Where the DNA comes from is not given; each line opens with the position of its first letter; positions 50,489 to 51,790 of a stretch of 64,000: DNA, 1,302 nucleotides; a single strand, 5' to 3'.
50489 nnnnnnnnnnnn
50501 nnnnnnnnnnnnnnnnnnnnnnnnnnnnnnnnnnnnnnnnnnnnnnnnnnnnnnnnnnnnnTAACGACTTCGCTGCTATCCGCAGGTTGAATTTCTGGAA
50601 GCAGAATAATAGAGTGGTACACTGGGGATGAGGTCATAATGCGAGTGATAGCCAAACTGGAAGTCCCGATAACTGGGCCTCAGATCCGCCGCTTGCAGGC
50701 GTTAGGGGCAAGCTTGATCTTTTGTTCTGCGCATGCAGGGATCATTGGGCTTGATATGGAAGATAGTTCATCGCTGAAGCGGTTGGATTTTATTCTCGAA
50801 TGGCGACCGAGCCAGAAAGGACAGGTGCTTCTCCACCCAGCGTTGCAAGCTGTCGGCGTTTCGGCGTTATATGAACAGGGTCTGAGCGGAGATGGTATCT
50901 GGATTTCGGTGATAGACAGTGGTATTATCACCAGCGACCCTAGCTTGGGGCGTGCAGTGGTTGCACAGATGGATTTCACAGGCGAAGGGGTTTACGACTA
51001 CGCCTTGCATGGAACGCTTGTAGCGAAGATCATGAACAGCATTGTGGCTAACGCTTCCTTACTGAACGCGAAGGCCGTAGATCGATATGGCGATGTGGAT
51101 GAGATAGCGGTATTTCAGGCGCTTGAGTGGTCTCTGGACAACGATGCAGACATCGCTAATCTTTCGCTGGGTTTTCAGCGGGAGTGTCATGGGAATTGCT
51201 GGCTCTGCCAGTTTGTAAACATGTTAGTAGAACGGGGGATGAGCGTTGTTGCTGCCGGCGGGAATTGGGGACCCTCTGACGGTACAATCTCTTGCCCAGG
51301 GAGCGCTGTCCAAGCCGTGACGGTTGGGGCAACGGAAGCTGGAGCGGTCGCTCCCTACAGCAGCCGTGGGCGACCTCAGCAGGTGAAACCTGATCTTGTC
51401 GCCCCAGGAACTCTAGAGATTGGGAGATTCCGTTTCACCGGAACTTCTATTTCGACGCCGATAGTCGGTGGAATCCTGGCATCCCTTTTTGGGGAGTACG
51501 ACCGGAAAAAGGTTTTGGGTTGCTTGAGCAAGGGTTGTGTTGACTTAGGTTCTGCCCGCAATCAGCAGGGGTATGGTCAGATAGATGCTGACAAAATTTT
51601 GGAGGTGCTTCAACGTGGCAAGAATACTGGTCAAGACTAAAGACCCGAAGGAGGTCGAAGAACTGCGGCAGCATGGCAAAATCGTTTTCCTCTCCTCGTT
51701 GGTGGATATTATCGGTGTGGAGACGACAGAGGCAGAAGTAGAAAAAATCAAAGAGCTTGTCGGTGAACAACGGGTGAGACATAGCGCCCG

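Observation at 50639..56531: Island with cytoplasmic S8 peptidase, I9-like small protein, 1202-aa Type IIG-like R-M fusion and three small AT-rich ORFs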

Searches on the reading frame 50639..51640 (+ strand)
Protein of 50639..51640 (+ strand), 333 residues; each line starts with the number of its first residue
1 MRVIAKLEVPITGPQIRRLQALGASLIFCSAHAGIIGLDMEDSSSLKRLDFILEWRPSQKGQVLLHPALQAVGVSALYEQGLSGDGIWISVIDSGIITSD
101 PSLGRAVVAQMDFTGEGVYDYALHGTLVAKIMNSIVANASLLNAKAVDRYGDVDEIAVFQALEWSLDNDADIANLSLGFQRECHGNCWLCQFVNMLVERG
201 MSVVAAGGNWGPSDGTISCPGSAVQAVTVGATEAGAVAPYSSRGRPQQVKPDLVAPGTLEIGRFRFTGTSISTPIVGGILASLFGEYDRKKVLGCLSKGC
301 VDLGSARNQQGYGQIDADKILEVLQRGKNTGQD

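Call 3: search_protein_families(library=pfam, proteins=[window:50639-51640:+], max_evalue=0.1)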
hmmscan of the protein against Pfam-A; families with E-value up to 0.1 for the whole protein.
window:50639-51640:+ (333 aa): 1 family
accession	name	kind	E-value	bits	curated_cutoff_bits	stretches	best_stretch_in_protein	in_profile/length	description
PF00082.27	Peptidase_S8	-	1.6e-25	90.4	21.8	1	84-288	1-258/288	Subtilase family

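Call 4: search_protein_families(library=padloc, proteins=[window:50639-51640:+], max_evalue=0.1)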
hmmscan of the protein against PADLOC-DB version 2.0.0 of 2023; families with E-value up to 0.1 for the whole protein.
window:50639-51640:+ (333 aa): 5 families
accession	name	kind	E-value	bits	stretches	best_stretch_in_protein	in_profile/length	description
PDLC03014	subtilase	-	4.4e-18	63.9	1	81-284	168-356/391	-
PDLC02197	IetS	-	4.7e-09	33.1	1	87-256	259-466/749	-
PDLC02202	IetS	-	7.8e-06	22.4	1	150-289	373-541/780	-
PDLC02199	IetS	-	0.00069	15.9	1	89-146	318-368/826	-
PDLC02198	IetS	-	0.011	11.7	1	88-131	255-300/795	-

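Call 5: search_protein_families(library=ncbifam, proteins=[window:50639-51640:+], max_evalue=0.1)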
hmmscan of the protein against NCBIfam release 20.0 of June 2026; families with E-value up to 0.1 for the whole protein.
window:50639-51640:+ (333 aa): 6 families
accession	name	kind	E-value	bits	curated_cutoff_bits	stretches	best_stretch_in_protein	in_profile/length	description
NF049966.1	QH_SP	equivalog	2.3e-16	59.8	165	1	89-298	2-209/219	subtilisin-like serine protease QhpE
TIGR03921.1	T7SS_mycosin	equivalog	4.5e-16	58.9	278.75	2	144-317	92-281/353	type VII secretion-associated serine protease mycosin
TIGR03895.1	protease_PatA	subfamily_domain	5.1e-07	28.8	421.05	1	153-285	41-178/606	PatA/PatG family cyanobactin maturation protease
NF042956.1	IteS_antiphage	equivalog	5.2e-06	25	900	1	89-271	259-479/747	S8 family anti-phage peptidase IteS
NF040808.2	CspC_non_triad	exception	0.0002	20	675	1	215-284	419-498/556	bile acid germinant receptor pseudoprotease CspC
NF040809.1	germ_prot_CspBA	exception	0.0037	14.9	1250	1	216-283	395-472/1099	bifunctional germination protease/germinant receptor pseudoprotease CspBA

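Call 14: find_homologous_proteins(query=window:50639-51640:+, max_evalue=0.00001)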
Query window:50639-51640:+ (333 aa): 80 proteins with E <= 0.00001 among 5424 candidates.
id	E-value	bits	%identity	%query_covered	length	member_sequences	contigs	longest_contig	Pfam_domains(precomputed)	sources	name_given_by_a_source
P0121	2.3e-218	742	100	100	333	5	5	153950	PF00082.28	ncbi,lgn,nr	ncbi:MAG: S8 family peptidase [Dehalococcoidia bacterium]|nr:Minor extracellular protease Epr [Chlor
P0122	6.4e-185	632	85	99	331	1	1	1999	PF00082.28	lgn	-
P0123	5.3e-171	586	79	99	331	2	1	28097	PF00082.28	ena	-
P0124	4.1e-167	573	78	99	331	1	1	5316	PF00082.28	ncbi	-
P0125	4.9e-165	566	78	97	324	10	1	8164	PF00082.28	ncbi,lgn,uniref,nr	ncbi:serine protease AprX [Candidatus Hakubella thermalkaliphila]|uniref:Serine protease AprX n=1 Ta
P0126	4.2e-162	557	75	99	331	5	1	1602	PF00082.28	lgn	-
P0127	2.5e-122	426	79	72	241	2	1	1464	PF00082.28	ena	-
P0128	4.1e-107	376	50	100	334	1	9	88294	PF00082.28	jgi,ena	-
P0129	1.0e-104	368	51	98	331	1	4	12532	PF00082.28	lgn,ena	-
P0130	2.4e-104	367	51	98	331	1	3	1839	PF00082.28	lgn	-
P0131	8.4e-103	362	50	98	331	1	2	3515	PF00082.28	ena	-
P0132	1.8e-102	361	49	98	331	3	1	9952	PF00082.28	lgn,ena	-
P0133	2.0e-102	361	86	56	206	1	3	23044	PF00082.28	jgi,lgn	jgi:serine protease AprX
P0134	4.7e-102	359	50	98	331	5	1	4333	PF00082.28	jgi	jgi:serine protease AprX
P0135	2.1e-98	347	50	98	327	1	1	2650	PF00082.28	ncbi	-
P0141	2.3e-68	249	42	90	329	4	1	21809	PF00082.28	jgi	-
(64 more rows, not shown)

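Call 15: find_encoding_contigs(protein=P0121, flank=8000, max_places=5)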
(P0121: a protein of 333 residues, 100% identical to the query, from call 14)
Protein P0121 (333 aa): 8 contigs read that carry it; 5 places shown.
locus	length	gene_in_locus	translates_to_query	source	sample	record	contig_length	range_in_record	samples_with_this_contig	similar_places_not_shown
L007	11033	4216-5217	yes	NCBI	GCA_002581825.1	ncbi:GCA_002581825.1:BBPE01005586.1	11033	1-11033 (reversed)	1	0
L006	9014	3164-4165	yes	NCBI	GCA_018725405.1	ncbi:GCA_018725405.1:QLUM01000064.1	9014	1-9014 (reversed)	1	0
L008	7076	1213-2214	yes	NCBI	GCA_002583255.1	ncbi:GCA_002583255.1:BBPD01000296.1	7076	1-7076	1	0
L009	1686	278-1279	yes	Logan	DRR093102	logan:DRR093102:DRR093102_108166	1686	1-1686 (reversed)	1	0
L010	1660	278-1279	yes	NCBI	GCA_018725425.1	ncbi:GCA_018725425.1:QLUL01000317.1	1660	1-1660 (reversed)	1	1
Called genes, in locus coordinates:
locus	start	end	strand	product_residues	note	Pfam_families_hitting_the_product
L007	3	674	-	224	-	?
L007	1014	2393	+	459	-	PF12390:Se-cys_synth_N, PF03841:SelA, PF01041:DegT_DnrJ_EryC1 (weak)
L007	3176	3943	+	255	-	PF00586:AIRS, PF02769:AIRS_C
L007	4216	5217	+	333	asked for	PF00082:Peptidase_S8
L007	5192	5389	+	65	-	-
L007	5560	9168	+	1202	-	PF02384:N6_Mtase, PF20473:MmeI_Mtase, PF07669:Eco57I, PF12950:TaqI_C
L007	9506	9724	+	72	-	-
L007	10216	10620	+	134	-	PF02367:TsaE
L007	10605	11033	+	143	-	?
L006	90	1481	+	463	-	PF12390:Se-cys_synth_N, PF03841:SelA, PF01041:DegT_DnrJ_EryC1 (weak)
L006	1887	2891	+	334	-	PF00586:AIRS, PF02769:AIRS_C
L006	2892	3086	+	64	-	-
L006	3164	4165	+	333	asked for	PF00082:Peptidase_S8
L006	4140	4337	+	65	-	-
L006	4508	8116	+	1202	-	PF02384:N6_Mtase, PF20473:MmeI_Mtase, PF07669:Eco57I, PF12950:TaqI_C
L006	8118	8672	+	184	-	-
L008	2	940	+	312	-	?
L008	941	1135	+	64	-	-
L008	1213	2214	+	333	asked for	PF00082:Peptidase_S8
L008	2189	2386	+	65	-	-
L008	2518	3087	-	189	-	-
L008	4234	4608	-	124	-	-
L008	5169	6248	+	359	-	PF12950:TaqI_C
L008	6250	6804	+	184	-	-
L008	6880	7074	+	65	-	?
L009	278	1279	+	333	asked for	PF00082:Peptidase_S8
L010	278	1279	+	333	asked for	PF00082:Peptidase_S8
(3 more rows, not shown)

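Call 16: find_encoding_contigs(protein=P0123, flank=7000, max_places=2)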
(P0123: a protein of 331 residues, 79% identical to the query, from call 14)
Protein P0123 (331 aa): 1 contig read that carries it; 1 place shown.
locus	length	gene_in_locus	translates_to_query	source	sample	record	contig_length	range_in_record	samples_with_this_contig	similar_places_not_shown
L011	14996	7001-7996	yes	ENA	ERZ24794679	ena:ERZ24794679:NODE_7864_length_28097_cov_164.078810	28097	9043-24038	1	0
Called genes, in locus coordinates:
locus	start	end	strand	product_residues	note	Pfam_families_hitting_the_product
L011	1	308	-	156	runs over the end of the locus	PF12686:DUF3800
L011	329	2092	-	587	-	-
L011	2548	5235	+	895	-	PF00912:Transgly, PF00905:Transpeptidase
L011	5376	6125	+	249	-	PF00561:Abhydrolase_1, PF12146:Hydrolase_4, PF12697:Abhydrolase_6, PF00326:Peptidase_S9, PF20408:Abhydrolase_11 (faint), PF01738:DLH (weak)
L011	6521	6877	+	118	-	-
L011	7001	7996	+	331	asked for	PF00082:Peptidase_S8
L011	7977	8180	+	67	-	-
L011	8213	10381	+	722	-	PF13491:FtsK_4TM, PF17854:FtsK_alpha, PF01580:FtsK_SpoIIIE, PF09397:FtsK_gamma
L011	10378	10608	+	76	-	-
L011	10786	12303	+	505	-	PF02608:Bmp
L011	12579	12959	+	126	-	PF01909:NTP_transf_2, PF18765:Polbeta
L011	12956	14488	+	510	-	PF00005:ABC_tran, PF13304:AAA_21 (faint), PF00005:ABC_tran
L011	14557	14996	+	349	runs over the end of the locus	PF02653:BPD_transp_2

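Call 17: find_encoding_contigs(protein=P0128, flank=7000, max_places=3)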
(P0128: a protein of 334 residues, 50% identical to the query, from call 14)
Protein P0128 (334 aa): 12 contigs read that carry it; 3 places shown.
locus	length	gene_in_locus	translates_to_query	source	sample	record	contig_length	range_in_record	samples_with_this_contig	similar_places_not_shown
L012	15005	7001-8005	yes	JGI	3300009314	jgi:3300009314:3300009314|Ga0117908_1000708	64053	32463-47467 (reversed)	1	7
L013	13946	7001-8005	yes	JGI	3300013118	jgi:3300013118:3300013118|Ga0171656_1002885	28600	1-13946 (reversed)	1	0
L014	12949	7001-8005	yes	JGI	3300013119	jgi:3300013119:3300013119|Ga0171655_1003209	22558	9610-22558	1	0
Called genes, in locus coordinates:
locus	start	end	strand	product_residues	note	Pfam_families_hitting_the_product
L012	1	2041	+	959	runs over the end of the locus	PF00176:SNF2-rel_dom, PF00270:DEAD (weak), PF04851:ResIII, PF00271:Helicase_C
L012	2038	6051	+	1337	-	PF02384:N6_Mtase (weak), PF20473:MmeI_Mtase, PF07669:Eco57I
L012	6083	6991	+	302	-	-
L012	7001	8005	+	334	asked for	PF00082:Peptidase_S8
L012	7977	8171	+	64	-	-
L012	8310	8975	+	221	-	-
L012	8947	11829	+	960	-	-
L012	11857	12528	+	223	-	PF22751:DUF488-N3a, PF04343:DUF488, PF22752:DUF488-N3i (weak)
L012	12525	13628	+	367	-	-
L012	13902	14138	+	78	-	PF00589:Phage_integrase (weak)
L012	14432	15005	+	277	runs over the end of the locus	PF05448:AXE1, PF12715:Abhydrolase_7, PF01738:DLH (weak), PF00561:Abhydrolase_1 (weak)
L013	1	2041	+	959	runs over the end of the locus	PF00176:SNF2-rel_dom, PF00270:DEAD (weak), PF04851:ResIII, PF00271:Helicase_C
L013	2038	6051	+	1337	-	PF02384:N6_Mtase (weak), PF20473:MmeI_Mtase, PF07669:Eco57I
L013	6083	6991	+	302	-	-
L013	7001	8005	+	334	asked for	PF00082:Peptidase_S8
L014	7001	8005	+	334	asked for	PF00082:Peptidase_S8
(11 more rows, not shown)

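Call 23: find_related_loci(query=A1, collection=genome_contigs, flank=10000)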
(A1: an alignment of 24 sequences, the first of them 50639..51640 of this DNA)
Query A1 (333 aa) in genome_contigs; peptide patterns used: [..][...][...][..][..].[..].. (x = any residue, [..] = any of these).
65 stretches matched a pattern; 2 encode a relative of the query (tblastn E <= 1e-3); 2 distinct loci.
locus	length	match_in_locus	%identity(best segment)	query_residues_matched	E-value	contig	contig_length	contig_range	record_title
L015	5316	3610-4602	78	1-331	2e-178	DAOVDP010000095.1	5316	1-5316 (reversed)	MAG TPA_asm: Candidatus Latescibacterota bacterium isolate CSMAG_1060 CSMAG_1060_k141_4829066_length_5316_cov_9.0000, wh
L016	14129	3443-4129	79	103-331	6e-124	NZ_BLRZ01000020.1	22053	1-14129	Candidatus Hakubella thermalkaliphila strain S34 HKBW3S34_000000000020, whole genome shotgun sequence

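Call 24: find_related_loci(query=A1, collection=metagenome_contigs, flank=10000)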
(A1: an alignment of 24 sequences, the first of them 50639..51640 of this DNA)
Query A1 (333 aa) in metagenome_contigs; peptide patterns used: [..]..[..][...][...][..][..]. (x = any residue, [..] = any of these).
600 stretches matched a pattern (row limit reached: there are more); 2 encode a relative of the query (tblastn E <= 1e-3); 2 distinct loci.
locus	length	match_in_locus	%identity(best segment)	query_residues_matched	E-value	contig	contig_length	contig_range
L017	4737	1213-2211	100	1-333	0e+0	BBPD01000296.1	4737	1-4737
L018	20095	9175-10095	42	26-326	5e-77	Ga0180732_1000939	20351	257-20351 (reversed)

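Call 30: find_encoding_contigs(protein=P0141, flank=8000, max_places=2)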
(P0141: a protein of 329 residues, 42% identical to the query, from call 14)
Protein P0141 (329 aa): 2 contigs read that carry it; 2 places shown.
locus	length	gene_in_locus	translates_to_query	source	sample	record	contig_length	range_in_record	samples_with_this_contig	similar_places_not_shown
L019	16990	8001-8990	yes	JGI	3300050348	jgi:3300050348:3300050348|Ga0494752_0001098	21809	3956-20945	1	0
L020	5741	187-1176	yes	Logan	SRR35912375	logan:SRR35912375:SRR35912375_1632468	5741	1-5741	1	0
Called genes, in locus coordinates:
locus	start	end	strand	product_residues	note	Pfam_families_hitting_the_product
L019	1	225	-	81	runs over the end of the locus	PF04410:Gar1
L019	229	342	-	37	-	-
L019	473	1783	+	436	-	PF00909:Ammonium_transp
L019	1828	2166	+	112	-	PF00543:P-II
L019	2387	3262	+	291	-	PF02082:Rrf2 (weak), PF03444:WHD_HrcA, PF08279:HTH_11 (weak), PF00571:CBS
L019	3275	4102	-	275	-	PF00571:CBS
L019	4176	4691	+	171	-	PF02915:Rubrerythrin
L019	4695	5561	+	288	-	PF01261:AP_endonuc_2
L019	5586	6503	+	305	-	PF00056:Ldh_1_N, PF02866:Ldh_1_C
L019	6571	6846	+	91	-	-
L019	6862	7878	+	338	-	PF00752:XPG_N, PF00867:XPG_I, PF01367:5_3_exonuc (weak)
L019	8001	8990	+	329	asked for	PF00082:Peptidase_S8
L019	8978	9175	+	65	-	-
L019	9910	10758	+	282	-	-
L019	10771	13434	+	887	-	-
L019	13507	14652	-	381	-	PF00215:OMPdecase, PF03737:RraA-like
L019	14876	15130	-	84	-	-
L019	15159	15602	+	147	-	PF00005:ABC_tran, PF13304:AAA_21 (weak)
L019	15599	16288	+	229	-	PF01061:ABC2_membrane, PF03379:CcmB, PF12679:ABC2_membrane_2, PF12698:ABC2_membrane_3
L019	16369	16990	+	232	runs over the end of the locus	PF01578:Cytochrom_C_asm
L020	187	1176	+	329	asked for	PF00082:Peptidase_S8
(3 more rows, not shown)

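Call 31: find_encoding_contigs(protein=P0129, flank=8000, max_places=3)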
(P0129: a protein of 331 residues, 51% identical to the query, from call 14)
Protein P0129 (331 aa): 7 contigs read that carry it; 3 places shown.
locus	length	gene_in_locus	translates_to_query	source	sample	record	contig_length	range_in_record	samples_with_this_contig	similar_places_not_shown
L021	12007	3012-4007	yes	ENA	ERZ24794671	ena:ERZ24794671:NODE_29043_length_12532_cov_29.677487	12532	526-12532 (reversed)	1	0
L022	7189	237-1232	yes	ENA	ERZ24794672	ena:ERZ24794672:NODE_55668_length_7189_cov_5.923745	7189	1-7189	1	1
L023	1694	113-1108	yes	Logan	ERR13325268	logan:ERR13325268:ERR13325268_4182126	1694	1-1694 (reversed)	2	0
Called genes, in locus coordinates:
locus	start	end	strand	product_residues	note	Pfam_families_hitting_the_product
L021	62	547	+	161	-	PF13384:HTH_23, PF13551:HTH_29, PF13565:HTH_32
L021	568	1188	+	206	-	PF13358:DDE_3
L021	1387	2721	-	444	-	PF00884:Sulfatase, PF01663:Phosphodiest (faint), PF16347:SGSH_C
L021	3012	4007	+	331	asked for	PF00082:Peptidase_S8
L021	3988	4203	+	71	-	-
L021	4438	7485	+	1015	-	PF05048:NosD (weak), PF13229:Beta_helix, PF13860:FlgD_ig (faint), PF09134:Invasin_D3, PF02369:Big_1, PF00963:Cohesin, PF18962:Por_Secre_tail (weak)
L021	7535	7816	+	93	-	-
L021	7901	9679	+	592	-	PF00801:PKD, PF18911:PKD_4, PF00404:Dockerin_1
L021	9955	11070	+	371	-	PF02746:MR_MLE_N, PF13378:MR_MLE_C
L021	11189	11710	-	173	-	PF13490:zf-HC2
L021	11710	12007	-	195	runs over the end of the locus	PF04542:Sigma70_r2, PF04545:Sigma70_r4, PF08281:Sigma70_r4_2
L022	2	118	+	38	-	?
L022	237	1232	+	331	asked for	PF00082:Peptidase_S8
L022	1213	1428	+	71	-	-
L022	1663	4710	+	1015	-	PF05048:NosD (weak), PF13229:Beta_helix, PF13860:FlgD_ig (faint), PF09134:Invasin_D3, PF02369:Big_1, PF00963:Cohesin, PF18962:Por_Secre_tail (weak)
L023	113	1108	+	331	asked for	PF00082:Peptidase_S8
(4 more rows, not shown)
